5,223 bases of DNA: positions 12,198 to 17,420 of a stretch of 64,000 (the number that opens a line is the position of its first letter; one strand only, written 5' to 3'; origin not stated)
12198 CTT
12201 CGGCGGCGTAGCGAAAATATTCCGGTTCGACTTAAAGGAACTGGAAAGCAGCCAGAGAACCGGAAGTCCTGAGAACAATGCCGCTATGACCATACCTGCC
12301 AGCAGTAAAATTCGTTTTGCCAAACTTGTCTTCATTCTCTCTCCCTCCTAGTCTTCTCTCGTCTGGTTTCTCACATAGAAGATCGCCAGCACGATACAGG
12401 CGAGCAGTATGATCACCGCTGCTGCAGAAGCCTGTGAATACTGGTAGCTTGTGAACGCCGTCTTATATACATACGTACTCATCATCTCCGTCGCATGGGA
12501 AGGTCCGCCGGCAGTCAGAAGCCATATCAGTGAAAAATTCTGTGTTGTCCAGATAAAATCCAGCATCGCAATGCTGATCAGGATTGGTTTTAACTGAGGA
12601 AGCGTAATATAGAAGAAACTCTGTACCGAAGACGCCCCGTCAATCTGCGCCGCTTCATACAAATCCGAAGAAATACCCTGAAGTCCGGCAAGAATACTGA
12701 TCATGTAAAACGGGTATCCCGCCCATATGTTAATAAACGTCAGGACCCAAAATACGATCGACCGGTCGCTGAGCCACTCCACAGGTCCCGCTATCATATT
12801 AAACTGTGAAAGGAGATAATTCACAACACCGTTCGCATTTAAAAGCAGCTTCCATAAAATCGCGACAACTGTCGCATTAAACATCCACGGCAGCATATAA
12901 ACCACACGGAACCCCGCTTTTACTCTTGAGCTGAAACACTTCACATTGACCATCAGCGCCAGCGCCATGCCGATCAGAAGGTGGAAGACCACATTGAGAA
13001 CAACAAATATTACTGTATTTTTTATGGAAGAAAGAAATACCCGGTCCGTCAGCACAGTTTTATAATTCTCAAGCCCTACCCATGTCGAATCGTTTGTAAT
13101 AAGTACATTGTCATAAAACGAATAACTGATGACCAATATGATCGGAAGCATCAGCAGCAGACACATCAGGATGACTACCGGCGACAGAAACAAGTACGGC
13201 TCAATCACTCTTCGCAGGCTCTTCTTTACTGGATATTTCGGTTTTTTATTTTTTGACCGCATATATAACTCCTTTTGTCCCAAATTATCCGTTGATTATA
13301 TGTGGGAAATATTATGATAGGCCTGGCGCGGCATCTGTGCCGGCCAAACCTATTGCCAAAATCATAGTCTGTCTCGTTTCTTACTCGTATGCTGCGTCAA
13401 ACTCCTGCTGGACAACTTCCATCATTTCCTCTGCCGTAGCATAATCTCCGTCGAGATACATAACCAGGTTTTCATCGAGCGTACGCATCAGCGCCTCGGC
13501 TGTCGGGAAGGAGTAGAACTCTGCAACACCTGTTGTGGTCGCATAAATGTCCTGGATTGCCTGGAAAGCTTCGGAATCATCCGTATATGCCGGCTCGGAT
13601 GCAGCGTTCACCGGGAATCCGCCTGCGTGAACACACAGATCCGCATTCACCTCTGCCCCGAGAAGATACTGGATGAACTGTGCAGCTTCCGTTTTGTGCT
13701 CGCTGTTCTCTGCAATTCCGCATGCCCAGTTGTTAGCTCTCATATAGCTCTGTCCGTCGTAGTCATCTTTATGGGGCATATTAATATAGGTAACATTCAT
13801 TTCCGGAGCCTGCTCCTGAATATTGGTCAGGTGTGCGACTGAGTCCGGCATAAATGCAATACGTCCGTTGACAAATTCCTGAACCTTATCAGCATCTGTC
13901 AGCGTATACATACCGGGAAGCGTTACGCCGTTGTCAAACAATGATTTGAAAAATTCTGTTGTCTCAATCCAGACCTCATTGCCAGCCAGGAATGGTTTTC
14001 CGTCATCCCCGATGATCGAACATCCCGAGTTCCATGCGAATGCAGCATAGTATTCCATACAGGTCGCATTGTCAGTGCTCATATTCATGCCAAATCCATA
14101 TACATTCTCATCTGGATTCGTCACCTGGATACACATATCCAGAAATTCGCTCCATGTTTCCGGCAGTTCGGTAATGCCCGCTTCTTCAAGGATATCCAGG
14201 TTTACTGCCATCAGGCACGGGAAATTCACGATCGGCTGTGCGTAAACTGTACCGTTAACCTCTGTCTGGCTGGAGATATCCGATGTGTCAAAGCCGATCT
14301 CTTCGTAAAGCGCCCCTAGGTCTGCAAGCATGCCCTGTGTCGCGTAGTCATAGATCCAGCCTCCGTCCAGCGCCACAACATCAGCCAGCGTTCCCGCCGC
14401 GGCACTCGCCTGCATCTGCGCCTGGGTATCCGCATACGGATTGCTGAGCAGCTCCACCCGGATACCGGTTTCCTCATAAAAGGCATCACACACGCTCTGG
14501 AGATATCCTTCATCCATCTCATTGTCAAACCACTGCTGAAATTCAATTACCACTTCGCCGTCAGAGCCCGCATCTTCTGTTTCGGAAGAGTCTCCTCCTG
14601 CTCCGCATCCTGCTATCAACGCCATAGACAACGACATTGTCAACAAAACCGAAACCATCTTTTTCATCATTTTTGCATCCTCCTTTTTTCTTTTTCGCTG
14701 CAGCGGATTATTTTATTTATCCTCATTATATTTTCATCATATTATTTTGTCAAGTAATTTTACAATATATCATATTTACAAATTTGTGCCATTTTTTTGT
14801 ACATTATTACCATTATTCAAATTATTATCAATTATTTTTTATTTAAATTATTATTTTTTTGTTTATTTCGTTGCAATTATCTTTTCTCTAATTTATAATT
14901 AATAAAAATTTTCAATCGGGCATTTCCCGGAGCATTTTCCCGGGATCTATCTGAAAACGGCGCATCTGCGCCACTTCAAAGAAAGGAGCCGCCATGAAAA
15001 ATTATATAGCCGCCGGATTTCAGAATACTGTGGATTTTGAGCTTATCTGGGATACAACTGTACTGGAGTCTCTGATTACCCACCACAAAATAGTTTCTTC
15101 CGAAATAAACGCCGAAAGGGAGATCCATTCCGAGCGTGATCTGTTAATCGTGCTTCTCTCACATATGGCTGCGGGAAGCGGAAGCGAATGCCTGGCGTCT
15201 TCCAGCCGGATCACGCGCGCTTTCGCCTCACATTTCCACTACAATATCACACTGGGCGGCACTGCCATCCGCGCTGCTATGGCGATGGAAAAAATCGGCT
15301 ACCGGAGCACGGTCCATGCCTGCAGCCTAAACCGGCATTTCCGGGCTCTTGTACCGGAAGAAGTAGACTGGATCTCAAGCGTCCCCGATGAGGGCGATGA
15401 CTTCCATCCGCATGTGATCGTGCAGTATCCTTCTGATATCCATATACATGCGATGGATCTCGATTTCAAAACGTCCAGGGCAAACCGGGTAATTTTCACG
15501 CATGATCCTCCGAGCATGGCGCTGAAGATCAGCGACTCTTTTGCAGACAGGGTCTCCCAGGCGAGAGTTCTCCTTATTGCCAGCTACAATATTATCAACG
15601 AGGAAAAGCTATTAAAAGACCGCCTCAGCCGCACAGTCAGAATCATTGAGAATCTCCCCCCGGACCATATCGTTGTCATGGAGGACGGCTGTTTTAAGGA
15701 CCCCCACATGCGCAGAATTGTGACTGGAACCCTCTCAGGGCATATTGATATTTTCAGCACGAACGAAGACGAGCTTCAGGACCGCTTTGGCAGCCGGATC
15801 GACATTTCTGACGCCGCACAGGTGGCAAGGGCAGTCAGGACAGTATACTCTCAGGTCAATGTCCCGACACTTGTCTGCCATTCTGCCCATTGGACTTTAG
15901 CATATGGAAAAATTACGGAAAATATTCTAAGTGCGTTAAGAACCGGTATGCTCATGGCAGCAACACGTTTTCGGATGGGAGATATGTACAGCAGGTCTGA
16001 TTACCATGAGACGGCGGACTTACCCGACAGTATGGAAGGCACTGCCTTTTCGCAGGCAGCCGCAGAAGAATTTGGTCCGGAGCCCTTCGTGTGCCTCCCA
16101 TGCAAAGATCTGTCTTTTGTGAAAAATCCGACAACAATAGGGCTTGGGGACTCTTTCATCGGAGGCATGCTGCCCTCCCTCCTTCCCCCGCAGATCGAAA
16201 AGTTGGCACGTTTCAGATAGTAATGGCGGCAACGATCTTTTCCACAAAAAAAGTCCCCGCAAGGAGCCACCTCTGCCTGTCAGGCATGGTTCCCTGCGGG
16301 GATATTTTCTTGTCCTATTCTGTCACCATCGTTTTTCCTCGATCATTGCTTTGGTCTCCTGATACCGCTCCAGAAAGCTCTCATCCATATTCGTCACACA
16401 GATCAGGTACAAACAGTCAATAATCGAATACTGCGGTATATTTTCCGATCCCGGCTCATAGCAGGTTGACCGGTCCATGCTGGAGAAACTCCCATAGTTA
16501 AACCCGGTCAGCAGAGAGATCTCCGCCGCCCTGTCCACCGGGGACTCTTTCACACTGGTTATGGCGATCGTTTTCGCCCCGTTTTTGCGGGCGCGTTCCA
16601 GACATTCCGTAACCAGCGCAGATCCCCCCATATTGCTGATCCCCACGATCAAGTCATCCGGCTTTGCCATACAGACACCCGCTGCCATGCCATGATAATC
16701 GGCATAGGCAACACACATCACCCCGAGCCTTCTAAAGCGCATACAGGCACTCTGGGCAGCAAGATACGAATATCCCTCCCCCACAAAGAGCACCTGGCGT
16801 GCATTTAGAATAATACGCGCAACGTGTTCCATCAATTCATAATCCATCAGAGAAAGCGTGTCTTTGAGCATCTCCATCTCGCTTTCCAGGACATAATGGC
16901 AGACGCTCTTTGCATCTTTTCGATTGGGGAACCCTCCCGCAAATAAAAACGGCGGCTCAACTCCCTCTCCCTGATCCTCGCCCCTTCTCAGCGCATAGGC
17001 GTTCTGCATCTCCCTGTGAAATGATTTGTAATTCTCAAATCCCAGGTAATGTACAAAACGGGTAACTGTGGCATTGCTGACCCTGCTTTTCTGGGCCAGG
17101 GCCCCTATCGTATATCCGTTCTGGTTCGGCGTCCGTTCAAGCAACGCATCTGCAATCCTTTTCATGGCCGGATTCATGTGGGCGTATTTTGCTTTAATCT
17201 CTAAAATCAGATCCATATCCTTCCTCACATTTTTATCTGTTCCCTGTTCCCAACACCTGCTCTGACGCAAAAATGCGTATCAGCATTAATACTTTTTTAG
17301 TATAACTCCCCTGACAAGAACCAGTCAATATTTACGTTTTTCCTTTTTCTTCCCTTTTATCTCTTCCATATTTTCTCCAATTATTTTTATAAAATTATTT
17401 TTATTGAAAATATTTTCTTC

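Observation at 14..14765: Candidate new radical sugar-catabolism system: two different non-PFL glycyl radical enzymes, each with its own activase, in converging operons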

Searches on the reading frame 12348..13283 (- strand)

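Call 11: search_protein_families(library=pfam, proteins=[window:12348-13283:-])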
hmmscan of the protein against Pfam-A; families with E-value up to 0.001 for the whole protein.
window:12348-13283:- (311 aa): 1 family
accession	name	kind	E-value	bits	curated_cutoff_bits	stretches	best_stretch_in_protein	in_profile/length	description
PF00528.27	BPD_transp_1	-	1.6e-14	54.5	26.4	1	104-304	4-176/184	Binding-protein-dependent transport system inner membrane component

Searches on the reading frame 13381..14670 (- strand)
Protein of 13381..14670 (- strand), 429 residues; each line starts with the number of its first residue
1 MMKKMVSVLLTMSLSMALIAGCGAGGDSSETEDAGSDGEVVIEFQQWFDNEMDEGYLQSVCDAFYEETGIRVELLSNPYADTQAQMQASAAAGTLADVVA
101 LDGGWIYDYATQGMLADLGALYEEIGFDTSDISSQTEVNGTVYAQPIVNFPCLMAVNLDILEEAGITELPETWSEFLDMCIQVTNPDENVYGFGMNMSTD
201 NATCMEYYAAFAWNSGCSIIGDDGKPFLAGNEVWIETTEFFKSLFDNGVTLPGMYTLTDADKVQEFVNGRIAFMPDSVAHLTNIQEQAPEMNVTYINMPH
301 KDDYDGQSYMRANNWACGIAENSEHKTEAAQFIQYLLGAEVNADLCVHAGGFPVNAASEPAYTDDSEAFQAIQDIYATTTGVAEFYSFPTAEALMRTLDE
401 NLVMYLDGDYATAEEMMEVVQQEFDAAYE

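Call 11: search_protein_families(library=pfam, proteins=[window:13381-14670:-])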
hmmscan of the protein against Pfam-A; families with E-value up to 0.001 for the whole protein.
window:13381-14670:- (429 aa): 4 families
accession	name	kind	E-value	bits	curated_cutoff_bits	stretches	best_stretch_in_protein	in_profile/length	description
PF13416.11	SBP_bac_8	-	4.2e-36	125.6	27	1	61-368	3-277/279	Bacterial extracellular solute-binding protein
PF01547.30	SBP_bac_1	-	6.5e-28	99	26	1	56-342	9-306/307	Bacterial extracellular solute-binding protein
PF13343.11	SBP_bac_6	-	1.2e-05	25.4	24.6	1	140-367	55-232/245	Bacterial extracellular solute-binding protein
PF13531.11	SBP_bac_11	-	0.00065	20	25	0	57-116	13-69/227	Bacterial extracellular solute-binding protein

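Call 84: search_protein_families(library=ncbifam, proteins=[window:13381-14670:-], max_evalue=0.00001)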
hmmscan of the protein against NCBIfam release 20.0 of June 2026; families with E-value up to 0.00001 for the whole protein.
window:13381-14670:- (429 aa): 2 families
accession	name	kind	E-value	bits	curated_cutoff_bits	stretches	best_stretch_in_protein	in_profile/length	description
NF053763.1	ABCarbgalBndGanS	equivalog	2.1e-14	53.1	700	1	4-193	2-184/420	galactooligosaccharide ABC transporter substrate-binding protein GanS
NF011620.1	PRK15046.1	equivalog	1.4e-06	27.4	310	0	283-373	224-309/334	2-aminoethylphosphonate ABC transporter substrate-binding protein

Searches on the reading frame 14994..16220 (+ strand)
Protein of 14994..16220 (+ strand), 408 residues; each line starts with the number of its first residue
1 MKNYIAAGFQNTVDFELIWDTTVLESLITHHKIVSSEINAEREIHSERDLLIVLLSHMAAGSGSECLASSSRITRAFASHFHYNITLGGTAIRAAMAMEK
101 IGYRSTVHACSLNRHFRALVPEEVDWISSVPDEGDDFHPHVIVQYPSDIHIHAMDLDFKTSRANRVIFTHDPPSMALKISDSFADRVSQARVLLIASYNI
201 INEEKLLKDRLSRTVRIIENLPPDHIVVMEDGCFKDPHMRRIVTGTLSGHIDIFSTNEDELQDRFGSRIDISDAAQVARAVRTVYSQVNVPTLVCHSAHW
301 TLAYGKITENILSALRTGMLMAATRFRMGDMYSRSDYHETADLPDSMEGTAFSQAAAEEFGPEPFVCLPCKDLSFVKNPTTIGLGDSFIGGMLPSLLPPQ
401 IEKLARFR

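Call 11: search_protein_families(library=pfam, proteins=[window:14994-16220:+])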
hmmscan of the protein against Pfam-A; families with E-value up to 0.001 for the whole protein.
window:14994-16220:+ (408 aa): 1 family
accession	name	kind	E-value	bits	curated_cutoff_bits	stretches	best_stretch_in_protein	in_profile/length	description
PF04587.20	ADP_PFK_GK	-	2.4e-22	79.7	27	1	5-264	3-267/430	ADP-specific Phosphofructokinase/Glucokinase conserved region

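Call 84: search_protein_families(library=ncbifam, proteins=[window:14994-16220:+], max_evalue=0.00001)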
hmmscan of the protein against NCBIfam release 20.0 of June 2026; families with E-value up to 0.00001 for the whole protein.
window:14994-16220:+ (408 aa): 1 family
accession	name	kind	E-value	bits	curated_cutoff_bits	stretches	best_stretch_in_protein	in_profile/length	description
NF010642.0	PRK14039.1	equivalog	7.6e-15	54.8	387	1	31-354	32-393/453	ADP-dependent glucokinase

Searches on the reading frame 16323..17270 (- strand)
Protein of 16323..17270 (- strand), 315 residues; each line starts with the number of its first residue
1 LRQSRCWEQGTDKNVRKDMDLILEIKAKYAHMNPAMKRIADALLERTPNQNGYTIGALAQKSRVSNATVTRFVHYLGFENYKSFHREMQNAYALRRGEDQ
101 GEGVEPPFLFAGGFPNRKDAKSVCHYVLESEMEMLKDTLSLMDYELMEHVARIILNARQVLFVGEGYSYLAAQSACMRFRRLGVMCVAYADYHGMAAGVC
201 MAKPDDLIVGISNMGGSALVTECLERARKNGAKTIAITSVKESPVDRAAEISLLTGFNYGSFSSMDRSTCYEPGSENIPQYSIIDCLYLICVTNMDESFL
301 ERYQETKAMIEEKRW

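Call 11: search_protein_families(library=pfam, proteins=[window:16323-17270:-])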
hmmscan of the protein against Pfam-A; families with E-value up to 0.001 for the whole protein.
window:16323-17270:- (315 aa): 3 families
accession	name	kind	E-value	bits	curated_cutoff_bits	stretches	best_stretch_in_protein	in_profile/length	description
PF01380.27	SIS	-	7.5e-19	68.3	25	1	154-253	2-102/131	SIS domain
PF01418.23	HTH_6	-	6.7e-11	42.5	28.3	1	19-93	1-75/77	Helix-turn-helix domain, rpiR family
PF13580.11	SIS_2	-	8.4e-08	32.8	27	1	202-239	101-138/138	SIS domain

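Call 84: search_protein_families(library=ncbifam, proteins=[window:16323-17270:-], max_evalue=0.00001)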
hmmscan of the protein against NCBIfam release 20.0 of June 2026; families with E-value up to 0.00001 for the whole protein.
window:16323-17270:- (315 aa): 12 families
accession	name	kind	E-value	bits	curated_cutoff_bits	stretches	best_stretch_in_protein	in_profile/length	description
NF008458.0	PRK11337.1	equivalog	2.9e-31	108.5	378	1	12-311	7-288/293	MurR/RpiR family transcriptional regulator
NF040776.2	AlsR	equivalog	1.5e-27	96.3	400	1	20-260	3-232/279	transcriptional repressor AlsR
NF010701.0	PRK14101.1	equivalog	3.9e-24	84.8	920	1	22-255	344-565/638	bifunctional transcriptional regulator/glucokinase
NF008451.0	PRK11302.1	subfamily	7.7e-23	81.3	296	1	19-314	1-277/286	transcriptional regulator HexR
NF008590.0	PRK11557.1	equivalog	2.2e-22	79.8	355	1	19-311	1-279/282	MurR/RpiR family transcriptional regulator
NF012026.0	PRK15482.1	equivalog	1.4e-17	64.1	408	1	33-296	15-267/285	HTH-type transcriptional regulator MurR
TIGR03127.2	RuMP_HxlB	equivalog_domain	3.7e-12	46.5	160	1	134-252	7-120/178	6-phospho-3-hexuloisomerase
NF001484.0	PRK00331.1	subfamily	1.4e-07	30.3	381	1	133-255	263-384/601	isomerizing glutamine--fructose-6-phosphate transaminase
NF041755.1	RuMP_HxlAB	equivalog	4.8e-07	29.1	500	1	132-254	221-338/391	bifunctional 3-hexulose-6-phosphate synthase/6-phospho-3-hexuloisomerase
NF003915.0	PRK05441.1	subfamily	6.1e-07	28.8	168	1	202-253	129-180/300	N-acetylmuramic acid 6-phosphate etherase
TIGR01135.1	glmS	equivalog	9.9e-07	27.6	418.05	1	147-255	283-389/607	glutamine--fructose-6-phosphate transaminase (isomerizing)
TIGR00274.1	TIGR00274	equivalog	1.4e-06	27.6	302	1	205-253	127-175/291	N-acetylmuramic acid 6-phosphate etherase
